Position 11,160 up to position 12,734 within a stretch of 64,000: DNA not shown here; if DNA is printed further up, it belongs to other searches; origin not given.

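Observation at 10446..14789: Tightly coupled four-gene envelope operon: Ig-like secreted protein, FadL/PorV-like barrel, secreted TPR-caspase-fold protein, HhH-like protein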

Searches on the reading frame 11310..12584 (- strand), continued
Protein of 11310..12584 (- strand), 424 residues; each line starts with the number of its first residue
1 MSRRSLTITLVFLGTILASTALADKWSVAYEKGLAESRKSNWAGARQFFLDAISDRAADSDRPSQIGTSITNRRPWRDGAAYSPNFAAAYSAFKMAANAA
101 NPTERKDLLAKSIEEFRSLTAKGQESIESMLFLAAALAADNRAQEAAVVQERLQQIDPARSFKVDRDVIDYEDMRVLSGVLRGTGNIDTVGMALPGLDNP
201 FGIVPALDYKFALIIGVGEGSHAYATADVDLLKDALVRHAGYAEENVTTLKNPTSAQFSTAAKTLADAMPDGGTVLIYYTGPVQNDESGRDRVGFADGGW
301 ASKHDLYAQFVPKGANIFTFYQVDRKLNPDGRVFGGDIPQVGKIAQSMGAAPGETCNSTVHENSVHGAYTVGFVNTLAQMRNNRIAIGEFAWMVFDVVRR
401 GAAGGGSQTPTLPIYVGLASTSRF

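Call 25: fold_search(model_id=the predicted structure, library=pdb)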
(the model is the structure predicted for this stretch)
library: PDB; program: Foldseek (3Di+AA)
matches with E <= 10: 1274; with E <= 0.001: 113
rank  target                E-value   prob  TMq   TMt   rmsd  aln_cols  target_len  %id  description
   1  8a53_A                7.4e-09  1.00  0.39  0.52   6.9       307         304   12  Crystal structure of AtMCA-IIf C147A (metacaspase 9) from Arabidopsis thaliana (released 2023-05-31)
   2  8a53_B                2.3e-08  1.00  0.40  0.55   6.7       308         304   13  Crystal structure of AtMCA-IIf C147A (metacaspase 9) from Arabidopsis thaliana (released 2023-05-31)
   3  8a53_C                2.4e-08  1.00  0.41  0.55   6.5       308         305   13  Crystal structure of AtMCA-IIf C147A (metacaspase 9) from Arabidopsis thaliana (released 2023-05-31)
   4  8a53_D                4.8e-08  1.00  0.40  0.54   6.6       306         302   12  Crystal structure of AtMCA-IIf C147A (metacaspase 9) from Arabidopsis thaliana (released 2023-05-31)
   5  3v3k_I                8.1e-08  1.00  0.38  0.61   7.0       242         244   17  Human caspase 9 in complex with bacterial effector protein (released 2013-03-06)
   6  3v3k_E                1.1e-07  1.00  0.38  0.62   7.1       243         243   16  Human caspase 9 in complex with bacterial effector protein (released 2013-03-06)
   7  8v4x_C                1.2e-07  1.00  0.40  0.46   4.8       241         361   17  Structure of MALT1 in complex with an allosteric inhibitor (released 2024-05-01)
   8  3v3k_A                1.5e-07  1.00  0.38  0.63   6.8       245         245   15  Human caspase 9 in complex with bacterial effector protein (released 2013-03-06)
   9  3v4o_A                2.1e-07  1.00  0.40  0.67   4.7       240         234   16  Human MALT1 (caspase domain) in complex with an irreversible peptidic inhibitor (released 2012-03-14)
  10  3v3k_G                2.4e-07  1.00  0.35  0.59   6.6       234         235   18  Human caspase 9 in complex with bacterial effector protein (released 2013-03-06)
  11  8v4x_A                2.9e-07  1.00  0.38  0.44   5.2       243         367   17  Structure of MALT1 in complex with an allosteric inhibitor (released 2024-05-01)
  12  8v4x_D                3.1e-07  1.00  0.39  0.44   4.9       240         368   16  Structure of MALT1 in complex with an allosteric inhibitor (released 2024-05-01)
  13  3v4l_A                3.1e-07  1.00  0.34  0.37   5.7       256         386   14  Mouse MALT1(caspase-IG3 domains) in complex with a irreversible peptidic inhibitor (released 2012-03-14)
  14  3r5k_A                4.2e-07  1.00  0.36  0.61   6.9       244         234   13  A designed redox-controlled caspase-7 (released 2011-06-29)
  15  8v4x_B                4.7e-07  1.00  0.39  0.46   4.9       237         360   16  Structure of MALT1 in complex with an allosteric inhibitor (released 2024-05-01)
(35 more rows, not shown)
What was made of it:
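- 11313..11972 (-): Caspase-fold (C14-like) domain of C, residues 205-424, without a catalytic dyad. Foldseek: metacaspase-9 E 7.4e-9, then caspase-9 and MALT1 (call 25).
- On PorU / clan-CD sortase: All top fold matches are C14 (metacaspase, caspase, MALT1) (call 25).
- On Peptidase C14 (caspase/metacaspase/orthocaspase): Foldseek E 7.4e-9, probability 1.0 (call 25).
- C has a clan-CD fold (call 25).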

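Call 26: find_related_loci(query=A1, collection=genome_contigs, flank=7000)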
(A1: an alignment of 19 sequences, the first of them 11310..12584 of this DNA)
Query A1 (424 aa) in genome_contigs; peptide patterns used: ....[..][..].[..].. (x = any residue, [..] = any of these).
114 stretches matched a pattern; 101 encode a relative of the query (tblastn E <= 1e-3); the best 80 are kept; 80 distinct loci.
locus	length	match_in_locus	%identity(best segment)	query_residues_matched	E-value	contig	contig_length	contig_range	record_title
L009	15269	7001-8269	62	1-424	8e-166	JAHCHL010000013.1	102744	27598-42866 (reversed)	MAG: Fimbriimonadales bacterium isolate TGS_ARM1 ARM1_13, whole genome shotgun sequence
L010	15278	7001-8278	47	3-424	2e-120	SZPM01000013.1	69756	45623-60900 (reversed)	Fimbriimonadia bacterium ATM ZYPT4scaffold_196, whole genome shotgun sequence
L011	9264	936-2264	44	1-424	7e-114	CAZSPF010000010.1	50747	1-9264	MAG TPA_asm: uncultured Fimbriimonadales bacterium isolate SRP290908_co1_52 genome assembly, contig: NODE_705_length_507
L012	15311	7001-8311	43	1-424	2e-111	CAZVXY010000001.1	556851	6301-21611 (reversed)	MAG TPA_asm: uncultured Fimbriimonadales bacterium isolate binchicken_co30_66 genome assembly, contig: NODE_7_length_556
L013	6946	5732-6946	45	4-400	4e-108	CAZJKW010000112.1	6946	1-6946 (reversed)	MAG TPA_asm: uncultured Fimbriimonadales bacterium isolate SRP237561_co1_174 genome assembly, contig: NODE_22637_length_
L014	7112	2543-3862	42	4-424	3e-102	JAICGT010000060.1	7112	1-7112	MAG: Fimbriimonadales bacterium isolate CK_bin.19 k141_3092970_length_7112_cov_8.0000, whole genome shotgun sequence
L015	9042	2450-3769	44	4-424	1e-100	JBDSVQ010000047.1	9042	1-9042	MAG: Fimbriimonadales bacterium isolate cluster1_bin.608 k127_11754450, whole genome shotgun sequence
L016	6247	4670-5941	41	8-424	6e-100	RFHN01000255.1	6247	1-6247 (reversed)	MAG: Armatimonadetes bacterium isolate J051 k99_1263264, whole genome shotgun sequence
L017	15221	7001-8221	40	26-424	4e-91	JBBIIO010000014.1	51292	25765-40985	MAG: Armatimonadota bacterium isolate MTF170219_bin_140 NODE_438_length_51292_cov_4.42056, whole genome shotgun sequence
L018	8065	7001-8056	42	26-370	3e-81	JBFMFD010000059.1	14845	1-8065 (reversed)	MAG: Armatimonadota bacterium isolate MAG262 MAG262_59, whole genome shotgun sequence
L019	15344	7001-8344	37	9-424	5e-80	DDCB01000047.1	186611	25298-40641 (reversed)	MAG TPA_asm: Chthonomonas sp. UBA2017 UBA2017_contig_1191, whole genome shotgun sequence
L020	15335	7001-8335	37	1-424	2e-78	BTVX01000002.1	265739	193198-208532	MAG: Chthonomonas sp. AMX-MBFR-81 DNA, sequence02, whole genome shotgun sequence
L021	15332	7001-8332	36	1-424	2e-74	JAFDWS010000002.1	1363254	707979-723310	MAG: Armatimonadota bacterium isolate SZAS-3 ARMAT-KAN-4__2__length-1363254, whole genome shotgun sequence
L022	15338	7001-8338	36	3-424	1e-73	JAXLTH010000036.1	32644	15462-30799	MAG: Fimbriimonadales bacterium isolate STL-ARM2 C4.121.fa-36, whole genome shotgun sequence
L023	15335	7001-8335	35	1-424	3e-73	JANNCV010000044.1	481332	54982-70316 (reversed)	MAG: Armatimonadota bacterium isolate OTE_78_metabat_135 OTE_78_k141_2245370, whole genome shotgun sequence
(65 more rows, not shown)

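Call 48: find_homologous_proteins(query=A4, max_evalue=0.001)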
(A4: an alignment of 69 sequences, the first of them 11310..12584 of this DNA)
Query A4 (69 sequences) (424 aa, profile of the alignment): 25 proteins with E <= 0.001 among 8000 candidates.
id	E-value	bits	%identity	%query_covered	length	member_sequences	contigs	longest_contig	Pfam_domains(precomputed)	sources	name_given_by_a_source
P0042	3.0e-188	644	37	99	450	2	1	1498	PF00656.28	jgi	jgi:hypothetical protein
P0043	6.2e-178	610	36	100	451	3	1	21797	PF00656.28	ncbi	-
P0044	1.6e-177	609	32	98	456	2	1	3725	PF00656.28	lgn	-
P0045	3.1e-173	595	36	100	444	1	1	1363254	PF00656.28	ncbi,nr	ncbi:MAG: caspase family protein [Armatimonadetes bacterium]|nr:caspase family protein [Armatimonado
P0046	1.6e-169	582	32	99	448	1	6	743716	PF00656.28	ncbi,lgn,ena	-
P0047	3.3e-167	575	39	53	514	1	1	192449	PF00656.28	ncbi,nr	ncbi:MAG: caspase family protein [Fimbriimonadaceae bacterium]|nr:caspase family protein [Fimbriimon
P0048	6.7e-165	567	32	91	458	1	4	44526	PF00656.28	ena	-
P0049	1.0e-160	553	40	51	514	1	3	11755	PF00656.28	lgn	-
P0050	2.4e-156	539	35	98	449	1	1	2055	PF00656.28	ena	-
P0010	2.9e-152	525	43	99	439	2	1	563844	-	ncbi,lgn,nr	ncbi:MAG TPA: hypothetical protein VNK96_07215 [Fimbriimonadales bacterium]|nr:hypothetical protein 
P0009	4.5e-150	518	44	99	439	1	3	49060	-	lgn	-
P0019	6.1e-149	514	31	100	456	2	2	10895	PF00656.28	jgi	jgi:hypothetical protein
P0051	1.9e-148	513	32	100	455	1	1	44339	PF00656.28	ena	-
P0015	1.7e-147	510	41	100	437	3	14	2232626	-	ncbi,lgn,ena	ncbi:MAG: caspase family protein [Fimbriimonadales bacterium]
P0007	1.4e-145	503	47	100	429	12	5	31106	-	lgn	-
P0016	7.5e-145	501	43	94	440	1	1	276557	PF00656.28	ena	-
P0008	7.0e-132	458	47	95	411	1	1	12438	PF00656.28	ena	-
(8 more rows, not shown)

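Call 55: search_protein_representatives(alignment_id=A1)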
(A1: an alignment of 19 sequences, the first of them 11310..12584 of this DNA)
Query: 19 sequences, 437 profile positions. Proteins with E-value up to 0.001 (for the whole library): 5518; up to 1e-10: 236; up to 1e-30: 108. The best 150 are listed.
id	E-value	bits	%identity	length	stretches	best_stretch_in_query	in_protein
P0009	6.5e-194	661.0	-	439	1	1-437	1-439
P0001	2.5e-183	626.1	-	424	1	5-437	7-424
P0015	8.8e-179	611.2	-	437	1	4-437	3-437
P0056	4.3e-173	592.4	-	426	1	2-437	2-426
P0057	7.4e-146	502.7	-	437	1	2-437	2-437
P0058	1.1e-143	495.5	-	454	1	6-437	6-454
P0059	4.3e-143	493.6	-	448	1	1-437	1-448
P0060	3.1e-138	477.5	-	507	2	188-437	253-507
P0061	2.2e-136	471.4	-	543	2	188-437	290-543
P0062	1.9e-135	468.4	-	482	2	190-437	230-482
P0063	3.3e-135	467.6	-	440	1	1-437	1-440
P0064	7.6e-135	466.4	-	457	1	5-437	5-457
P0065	2.5e-134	464.7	-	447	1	10-437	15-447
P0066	3.8e-134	464.1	-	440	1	1-437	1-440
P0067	2.0e-133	461.7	-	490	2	189-437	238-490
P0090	5.5e-126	437.2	-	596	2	201-437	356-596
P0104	3.8e-122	424.5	-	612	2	198-437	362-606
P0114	1.9e-119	415.7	-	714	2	193-437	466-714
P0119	8.6e-118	410.2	-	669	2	198-437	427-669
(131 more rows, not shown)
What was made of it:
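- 11310..12584 (-): Gene C: Sec-type secreted TPR-pseudocaspase protein (signal peptide residues 1-23). Family of about 108 clusters at 50% identity, with a sharp boundary (call 55).
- Tried and rejected: The exhaustive representative search showed a sharp family boundary instead (call 55).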

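Call 62: search_protein_families(library=pfam, alignment_id=A4, max_evalue=0.01)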
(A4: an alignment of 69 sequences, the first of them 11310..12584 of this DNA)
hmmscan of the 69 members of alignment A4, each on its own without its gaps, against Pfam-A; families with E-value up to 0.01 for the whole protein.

A. member 1, window:11310-12584:- (424 aa): 0 families

B. families by the number of members that match (of 69 scanned): 11 families
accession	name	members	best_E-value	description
PF00656.27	Peptidase_C14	54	1.3e-13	Caspase domain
PF07719.23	TPR_2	15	2.5e-05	Tetratricopeptide repeat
PF13432.12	TPR_16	12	3.5e-08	Tetratricopeptide repeat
PF13371.12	TPR_9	8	0.00087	Tetratricopeptide repeat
PF14559.12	TPR_19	5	0.0011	Tetratricopeptide repeat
PF13414.12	TPR_11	2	0.00038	TPR repeat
PF25610.1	HR1_TOCA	1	0.00054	TOCA family HR1 domain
PF13424.12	TPR_12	1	0.0014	Tetratricopeptide repeat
PF13181.12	TPR_8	1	0.002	Tetratricopeptide repeat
PF13428.12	TPR_14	1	0.0066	Tetratricopeptide repeat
PF00515.34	TPR_1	1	0.0091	Tetratricopeptide repeat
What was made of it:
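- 12042..12512 (-): N-terminal helical-repeat (TPR-like) domain of C, residues 25-181. It holds an invariant loop, D59...W76-R77-x-G79-x-x-Y82-S83-P84-N85-F86 (12327..12410). 15 of 69 relatives hit TPR_2 and 12 of 69 hit TPR_16, best E 3.5e-8 (call 62).
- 11313..11972 (-): 54 of 69 relatives hit Pfam Peptidase_C14 (call 62).
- On Peptidase C14 (caspase/metacaspase/orthocaspase): 54 of 69 relatives hit PF00656 (call 62).
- Checked: TPR plus caspase fold: calls 25, 62.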
